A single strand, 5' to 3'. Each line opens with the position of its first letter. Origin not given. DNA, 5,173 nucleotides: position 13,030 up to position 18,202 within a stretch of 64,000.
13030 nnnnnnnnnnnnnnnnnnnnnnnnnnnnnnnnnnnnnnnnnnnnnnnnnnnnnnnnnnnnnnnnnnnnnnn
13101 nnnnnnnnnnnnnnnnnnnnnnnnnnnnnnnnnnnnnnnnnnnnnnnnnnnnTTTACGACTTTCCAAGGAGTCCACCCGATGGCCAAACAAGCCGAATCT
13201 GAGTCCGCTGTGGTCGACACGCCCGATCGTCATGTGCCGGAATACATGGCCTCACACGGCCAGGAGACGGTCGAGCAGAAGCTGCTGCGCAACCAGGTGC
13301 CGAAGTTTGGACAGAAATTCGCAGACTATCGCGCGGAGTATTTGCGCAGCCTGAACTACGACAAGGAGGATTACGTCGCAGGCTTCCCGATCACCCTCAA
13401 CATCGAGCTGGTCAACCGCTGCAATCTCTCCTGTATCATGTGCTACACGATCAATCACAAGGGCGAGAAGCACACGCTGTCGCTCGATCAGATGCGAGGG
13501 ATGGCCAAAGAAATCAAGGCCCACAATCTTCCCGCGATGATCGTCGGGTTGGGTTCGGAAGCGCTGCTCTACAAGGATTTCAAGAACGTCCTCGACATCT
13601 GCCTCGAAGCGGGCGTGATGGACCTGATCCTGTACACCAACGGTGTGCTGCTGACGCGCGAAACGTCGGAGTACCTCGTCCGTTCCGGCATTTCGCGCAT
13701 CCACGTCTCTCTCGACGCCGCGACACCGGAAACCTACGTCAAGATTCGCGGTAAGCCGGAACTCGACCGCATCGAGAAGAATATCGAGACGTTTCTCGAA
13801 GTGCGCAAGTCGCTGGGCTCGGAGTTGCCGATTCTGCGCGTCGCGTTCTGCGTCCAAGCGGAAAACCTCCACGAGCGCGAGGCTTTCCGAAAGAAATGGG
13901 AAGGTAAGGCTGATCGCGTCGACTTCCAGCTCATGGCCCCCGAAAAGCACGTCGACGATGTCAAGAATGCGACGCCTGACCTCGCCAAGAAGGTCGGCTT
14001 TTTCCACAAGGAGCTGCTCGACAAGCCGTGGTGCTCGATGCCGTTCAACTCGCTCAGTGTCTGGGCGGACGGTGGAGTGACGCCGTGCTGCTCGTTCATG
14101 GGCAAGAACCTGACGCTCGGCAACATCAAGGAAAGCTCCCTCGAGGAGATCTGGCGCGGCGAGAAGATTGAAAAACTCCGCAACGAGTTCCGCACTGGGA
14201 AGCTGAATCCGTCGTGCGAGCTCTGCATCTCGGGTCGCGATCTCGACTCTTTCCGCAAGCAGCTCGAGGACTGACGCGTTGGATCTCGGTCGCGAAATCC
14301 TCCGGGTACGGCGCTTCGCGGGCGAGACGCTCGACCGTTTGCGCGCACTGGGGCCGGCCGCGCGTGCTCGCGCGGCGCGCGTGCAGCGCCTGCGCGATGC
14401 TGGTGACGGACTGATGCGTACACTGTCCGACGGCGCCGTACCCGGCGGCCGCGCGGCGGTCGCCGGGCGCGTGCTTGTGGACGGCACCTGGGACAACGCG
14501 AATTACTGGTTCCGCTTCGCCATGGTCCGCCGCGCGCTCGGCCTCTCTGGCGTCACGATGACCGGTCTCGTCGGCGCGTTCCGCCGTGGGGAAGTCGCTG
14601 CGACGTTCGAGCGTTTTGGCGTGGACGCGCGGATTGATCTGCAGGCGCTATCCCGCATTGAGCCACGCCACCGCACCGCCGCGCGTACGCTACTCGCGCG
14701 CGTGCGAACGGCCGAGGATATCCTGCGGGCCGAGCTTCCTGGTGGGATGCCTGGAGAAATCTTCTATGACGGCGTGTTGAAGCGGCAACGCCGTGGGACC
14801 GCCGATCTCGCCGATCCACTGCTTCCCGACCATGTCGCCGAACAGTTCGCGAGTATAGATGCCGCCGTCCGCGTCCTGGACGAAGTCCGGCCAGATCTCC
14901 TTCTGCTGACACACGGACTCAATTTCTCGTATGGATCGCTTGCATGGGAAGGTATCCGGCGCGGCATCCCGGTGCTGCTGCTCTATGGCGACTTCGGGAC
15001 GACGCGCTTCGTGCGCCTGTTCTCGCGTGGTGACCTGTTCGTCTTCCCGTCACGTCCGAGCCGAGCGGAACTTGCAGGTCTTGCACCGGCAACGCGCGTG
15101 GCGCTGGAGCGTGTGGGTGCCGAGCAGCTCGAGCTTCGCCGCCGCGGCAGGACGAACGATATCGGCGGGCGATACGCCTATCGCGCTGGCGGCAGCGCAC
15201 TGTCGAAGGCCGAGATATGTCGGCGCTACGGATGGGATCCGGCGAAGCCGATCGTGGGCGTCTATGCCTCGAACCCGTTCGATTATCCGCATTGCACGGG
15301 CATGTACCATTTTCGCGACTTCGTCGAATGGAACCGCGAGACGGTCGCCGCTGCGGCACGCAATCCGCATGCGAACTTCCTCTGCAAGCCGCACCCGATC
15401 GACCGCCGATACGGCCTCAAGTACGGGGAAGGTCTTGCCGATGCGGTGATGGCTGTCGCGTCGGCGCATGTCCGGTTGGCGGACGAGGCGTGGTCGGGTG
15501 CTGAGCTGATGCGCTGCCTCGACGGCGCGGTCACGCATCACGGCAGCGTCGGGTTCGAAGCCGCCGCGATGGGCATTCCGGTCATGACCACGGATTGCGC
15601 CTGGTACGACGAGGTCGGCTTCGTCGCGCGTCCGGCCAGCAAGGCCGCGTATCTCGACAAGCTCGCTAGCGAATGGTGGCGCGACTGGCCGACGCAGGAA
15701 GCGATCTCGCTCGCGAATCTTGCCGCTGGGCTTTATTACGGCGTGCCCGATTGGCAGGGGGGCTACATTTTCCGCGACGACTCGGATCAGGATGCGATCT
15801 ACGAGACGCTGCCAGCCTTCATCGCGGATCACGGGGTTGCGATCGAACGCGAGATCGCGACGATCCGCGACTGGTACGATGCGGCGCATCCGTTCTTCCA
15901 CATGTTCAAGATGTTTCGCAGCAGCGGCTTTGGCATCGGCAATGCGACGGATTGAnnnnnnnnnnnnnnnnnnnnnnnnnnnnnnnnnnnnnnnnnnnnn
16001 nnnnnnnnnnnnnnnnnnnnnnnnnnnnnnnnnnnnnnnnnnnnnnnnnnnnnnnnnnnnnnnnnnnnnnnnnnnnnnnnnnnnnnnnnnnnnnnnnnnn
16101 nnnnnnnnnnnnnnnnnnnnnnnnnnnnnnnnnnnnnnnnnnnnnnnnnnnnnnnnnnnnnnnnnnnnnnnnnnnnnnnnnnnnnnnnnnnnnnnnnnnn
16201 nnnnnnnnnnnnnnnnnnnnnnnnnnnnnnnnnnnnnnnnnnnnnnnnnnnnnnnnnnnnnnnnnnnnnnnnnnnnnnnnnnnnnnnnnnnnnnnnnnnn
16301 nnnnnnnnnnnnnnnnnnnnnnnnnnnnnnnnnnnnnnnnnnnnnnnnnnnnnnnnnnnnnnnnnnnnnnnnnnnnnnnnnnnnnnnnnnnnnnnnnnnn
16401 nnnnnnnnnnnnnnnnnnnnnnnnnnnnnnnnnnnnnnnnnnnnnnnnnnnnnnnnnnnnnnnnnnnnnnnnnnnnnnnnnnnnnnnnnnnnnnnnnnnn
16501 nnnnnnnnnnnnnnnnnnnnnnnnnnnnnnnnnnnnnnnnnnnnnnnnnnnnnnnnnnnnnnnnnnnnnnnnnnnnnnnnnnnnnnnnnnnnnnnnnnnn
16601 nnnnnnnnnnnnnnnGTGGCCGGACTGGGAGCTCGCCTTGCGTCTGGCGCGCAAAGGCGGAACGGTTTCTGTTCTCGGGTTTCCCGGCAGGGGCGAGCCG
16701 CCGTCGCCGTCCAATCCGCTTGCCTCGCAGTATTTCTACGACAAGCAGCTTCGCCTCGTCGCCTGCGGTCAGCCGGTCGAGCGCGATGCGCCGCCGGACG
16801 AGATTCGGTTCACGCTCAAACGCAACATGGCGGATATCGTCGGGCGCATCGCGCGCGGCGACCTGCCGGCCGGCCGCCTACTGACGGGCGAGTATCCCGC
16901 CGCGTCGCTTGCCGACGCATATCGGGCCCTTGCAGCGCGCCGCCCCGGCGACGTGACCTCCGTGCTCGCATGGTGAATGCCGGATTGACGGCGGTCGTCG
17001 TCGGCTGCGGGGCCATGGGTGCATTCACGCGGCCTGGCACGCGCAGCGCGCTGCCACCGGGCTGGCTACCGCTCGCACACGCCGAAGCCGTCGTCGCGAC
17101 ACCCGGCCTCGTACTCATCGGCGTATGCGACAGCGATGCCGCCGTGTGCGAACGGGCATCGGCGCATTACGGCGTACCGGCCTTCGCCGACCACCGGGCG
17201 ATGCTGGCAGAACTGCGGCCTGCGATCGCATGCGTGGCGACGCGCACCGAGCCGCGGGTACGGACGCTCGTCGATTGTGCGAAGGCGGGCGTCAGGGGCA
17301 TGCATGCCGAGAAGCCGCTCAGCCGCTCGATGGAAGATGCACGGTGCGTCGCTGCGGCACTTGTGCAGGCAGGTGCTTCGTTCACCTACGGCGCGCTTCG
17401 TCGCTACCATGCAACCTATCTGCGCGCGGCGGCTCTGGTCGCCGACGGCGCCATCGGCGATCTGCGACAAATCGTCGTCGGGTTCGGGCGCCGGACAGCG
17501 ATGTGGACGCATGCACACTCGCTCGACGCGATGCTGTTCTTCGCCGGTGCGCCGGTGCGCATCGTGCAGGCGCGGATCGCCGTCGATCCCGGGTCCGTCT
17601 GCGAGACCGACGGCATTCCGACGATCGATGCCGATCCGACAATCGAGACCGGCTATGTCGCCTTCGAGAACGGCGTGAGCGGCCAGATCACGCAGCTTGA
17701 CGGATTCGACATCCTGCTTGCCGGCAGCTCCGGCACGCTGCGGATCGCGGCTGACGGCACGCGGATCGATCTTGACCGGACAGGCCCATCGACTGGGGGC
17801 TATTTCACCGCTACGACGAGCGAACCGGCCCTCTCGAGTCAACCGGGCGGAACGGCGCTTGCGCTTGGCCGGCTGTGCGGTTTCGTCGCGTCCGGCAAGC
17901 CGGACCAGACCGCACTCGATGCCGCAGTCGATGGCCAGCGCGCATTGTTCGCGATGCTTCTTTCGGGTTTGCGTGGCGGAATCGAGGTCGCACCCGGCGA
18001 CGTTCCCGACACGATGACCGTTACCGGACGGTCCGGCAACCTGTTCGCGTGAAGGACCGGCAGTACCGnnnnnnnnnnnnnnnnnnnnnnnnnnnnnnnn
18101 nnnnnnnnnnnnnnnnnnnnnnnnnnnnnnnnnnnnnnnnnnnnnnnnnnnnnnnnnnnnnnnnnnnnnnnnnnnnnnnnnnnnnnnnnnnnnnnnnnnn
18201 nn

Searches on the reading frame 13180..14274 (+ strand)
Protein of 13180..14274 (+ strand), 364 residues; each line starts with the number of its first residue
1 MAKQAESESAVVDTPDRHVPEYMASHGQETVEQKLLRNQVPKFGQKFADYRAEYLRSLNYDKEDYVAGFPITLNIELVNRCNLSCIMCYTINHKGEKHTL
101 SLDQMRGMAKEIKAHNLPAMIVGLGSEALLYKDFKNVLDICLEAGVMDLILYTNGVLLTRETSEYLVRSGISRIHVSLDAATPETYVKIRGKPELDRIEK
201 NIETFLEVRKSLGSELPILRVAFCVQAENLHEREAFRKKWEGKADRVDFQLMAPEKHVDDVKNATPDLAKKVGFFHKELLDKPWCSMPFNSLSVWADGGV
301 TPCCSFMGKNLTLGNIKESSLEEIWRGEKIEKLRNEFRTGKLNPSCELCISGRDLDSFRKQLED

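Call 45: search_protein_families(library=pfam, proteins=[window:13180-14274:+], max_evalue=0.001)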
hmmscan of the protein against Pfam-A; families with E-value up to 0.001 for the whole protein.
window:13180-14274:+ (364 aa): 2 families
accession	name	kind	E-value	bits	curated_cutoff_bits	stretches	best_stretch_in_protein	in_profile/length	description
PF04055.27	Radical_SAM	-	7.6e-18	65.7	29.5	1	75-208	1-139/166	Radical SAM superfamily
PF13186.11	SPASM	-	4.7e-15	56.1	21.5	1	285-349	1-66/67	Iron-sulfur cluster-binding domain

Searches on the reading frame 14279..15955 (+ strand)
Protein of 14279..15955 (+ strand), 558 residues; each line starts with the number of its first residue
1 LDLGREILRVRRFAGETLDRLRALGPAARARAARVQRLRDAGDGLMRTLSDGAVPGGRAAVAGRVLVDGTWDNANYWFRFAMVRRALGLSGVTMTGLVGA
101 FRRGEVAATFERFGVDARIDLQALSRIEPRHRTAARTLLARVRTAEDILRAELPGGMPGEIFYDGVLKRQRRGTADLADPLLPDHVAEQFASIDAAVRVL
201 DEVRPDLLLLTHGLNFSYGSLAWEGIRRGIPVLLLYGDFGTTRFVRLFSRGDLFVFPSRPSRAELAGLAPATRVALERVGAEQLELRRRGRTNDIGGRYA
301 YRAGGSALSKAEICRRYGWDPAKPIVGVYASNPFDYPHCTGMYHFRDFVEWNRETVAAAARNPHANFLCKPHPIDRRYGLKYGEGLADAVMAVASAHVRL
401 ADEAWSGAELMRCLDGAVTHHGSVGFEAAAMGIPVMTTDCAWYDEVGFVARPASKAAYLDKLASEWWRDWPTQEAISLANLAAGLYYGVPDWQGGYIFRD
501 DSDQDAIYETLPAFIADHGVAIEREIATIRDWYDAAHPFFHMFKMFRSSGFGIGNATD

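Call 45: search_protein_families(library=pfam, proteins=[window:14279-15955:+], max_evalue=0.001)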
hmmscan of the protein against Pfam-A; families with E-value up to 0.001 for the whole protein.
window:14279-15955:+ (558 aa): 1 family
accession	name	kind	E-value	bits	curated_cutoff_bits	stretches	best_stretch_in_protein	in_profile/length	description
PF05159.20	Capsule_synth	-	0.00024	21.1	20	1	358-448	180-271/310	Capsule polysaccharide biosynthesis protein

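Call 47: search_protein_families(library=ncbifam, proteins=[window:14279-15955:+], max_evalue=0.0001)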
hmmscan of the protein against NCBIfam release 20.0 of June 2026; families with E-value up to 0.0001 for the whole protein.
window:14279-15955:+ (558 aa): 0 families

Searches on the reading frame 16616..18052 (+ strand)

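Call 45: search_protein_families(library=pfam, proteins=[window:16616-18052:+], max_evalue=0.001)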
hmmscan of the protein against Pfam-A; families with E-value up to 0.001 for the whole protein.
window:16616-18052:+ (478 aa): 2 families
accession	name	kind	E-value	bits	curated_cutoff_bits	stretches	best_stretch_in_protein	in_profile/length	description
PF01408.29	GFO_IDH_MocA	-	3.2e-11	44.4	24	1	154-258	14-118/120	Oxidoreductase family, NAD-binding Rossmann fold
PF22725.1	GFO_IDH_MocA_C3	-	0.00068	20.1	27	0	299-359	50-101/124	GFO/IDH/MocA C-terminal domain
